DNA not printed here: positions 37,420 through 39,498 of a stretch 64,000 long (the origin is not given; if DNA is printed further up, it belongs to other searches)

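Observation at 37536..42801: Three-gene TerB_N/TerB_C - DUF2791 ATPase - Lhr-like helicase operon (Shango-type anti-phage system), membrane-anchored variant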

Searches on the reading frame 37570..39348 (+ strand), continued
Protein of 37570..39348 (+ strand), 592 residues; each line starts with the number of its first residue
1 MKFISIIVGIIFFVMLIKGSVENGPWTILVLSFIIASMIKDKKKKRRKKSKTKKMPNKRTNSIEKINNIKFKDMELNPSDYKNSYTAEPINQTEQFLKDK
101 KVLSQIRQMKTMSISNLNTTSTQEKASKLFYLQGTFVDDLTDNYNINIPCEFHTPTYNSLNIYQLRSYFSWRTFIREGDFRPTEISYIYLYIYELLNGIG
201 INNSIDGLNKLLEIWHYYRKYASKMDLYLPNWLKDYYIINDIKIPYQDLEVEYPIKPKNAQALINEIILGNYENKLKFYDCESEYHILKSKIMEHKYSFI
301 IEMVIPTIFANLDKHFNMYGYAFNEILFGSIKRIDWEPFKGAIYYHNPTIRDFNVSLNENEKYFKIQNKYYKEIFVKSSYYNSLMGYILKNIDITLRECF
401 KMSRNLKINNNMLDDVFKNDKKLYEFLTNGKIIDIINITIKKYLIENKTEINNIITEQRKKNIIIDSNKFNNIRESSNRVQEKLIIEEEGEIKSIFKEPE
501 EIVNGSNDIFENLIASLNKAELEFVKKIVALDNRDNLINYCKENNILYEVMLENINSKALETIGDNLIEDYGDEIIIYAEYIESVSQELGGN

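Call 101: fold_search(model_id=the predicted structure, library=viral)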
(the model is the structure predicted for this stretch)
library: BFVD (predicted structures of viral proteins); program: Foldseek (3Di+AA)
matches with E <= 10: 39; with E <= 0.001: 0
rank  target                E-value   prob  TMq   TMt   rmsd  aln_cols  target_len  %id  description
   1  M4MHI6                3.9e-01  0.20  0.14  0.19  19.8       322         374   12  (no name in the UniProt tables at hand)
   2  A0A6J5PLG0            4.1e-01  0.98  0.12  0.56   4.5        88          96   10  HTH lysR-type domain-containing protein [uncultured Caudovirales phage]
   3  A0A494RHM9            5.2e-01  0.16  0.09  0.23  22.3       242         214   10  (no name in the UniProt tables at hand)
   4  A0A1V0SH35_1          6.5e-01  0.04  0.08  0.04  27.8       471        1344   12  DUF3638 domain-containing protein [Hokovirus HKV1]
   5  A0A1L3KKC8            1.3e+00  0.04  0.12  0.07  26.6       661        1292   10  (no name in the UniProt tables at hand)
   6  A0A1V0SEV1            1.8e+00  0.02  0.06  0.06  33.5       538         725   12  Transposase [Hokovirus HKV1]
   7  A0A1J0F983            1.9e+00  0.06  0.09  0.19  18.9       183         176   11  (no name in the UniProt tables at hand)
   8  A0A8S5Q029            2.5e+00  0.51  0.10  0.16   4.8        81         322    7  Transcriptional regulator [Siphoviridae sp. ctMOb8]
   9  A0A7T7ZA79            2.9e+00  0.02  0.10  0.09  32.6       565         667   12  (no name in the UniProt tables at hand)
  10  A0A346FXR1            3.0e+00  0.07  0.14  0.22  20.6       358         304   10  (no name in the UniProt tables at hand)
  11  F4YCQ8                3.0e+00  0.02  0.06  0.12  22.2       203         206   16  (no name in the UniProt tables at hand)
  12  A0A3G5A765            3.0e+00  0.02  0.09  0.09  34.7       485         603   14  C2H2-type domain-containing protein [Harvfovirus sp.]
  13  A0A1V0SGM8            4.2e+00  0.04  0.08  0.12  25.1       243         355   14  Transcription initiation factor IIB [Hokovirus HKV1]
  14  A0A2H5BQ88            4.4e+00  0.06  0.07  0.19  27.0       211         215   15  Uncharacterized protein [Vibrio phage Vp_R1]
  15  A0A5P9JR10            4.4e+00  0.03  0.08  0.09  28.1       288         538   12  Tegument protein [Psittacid alphaherpesvirus 5]
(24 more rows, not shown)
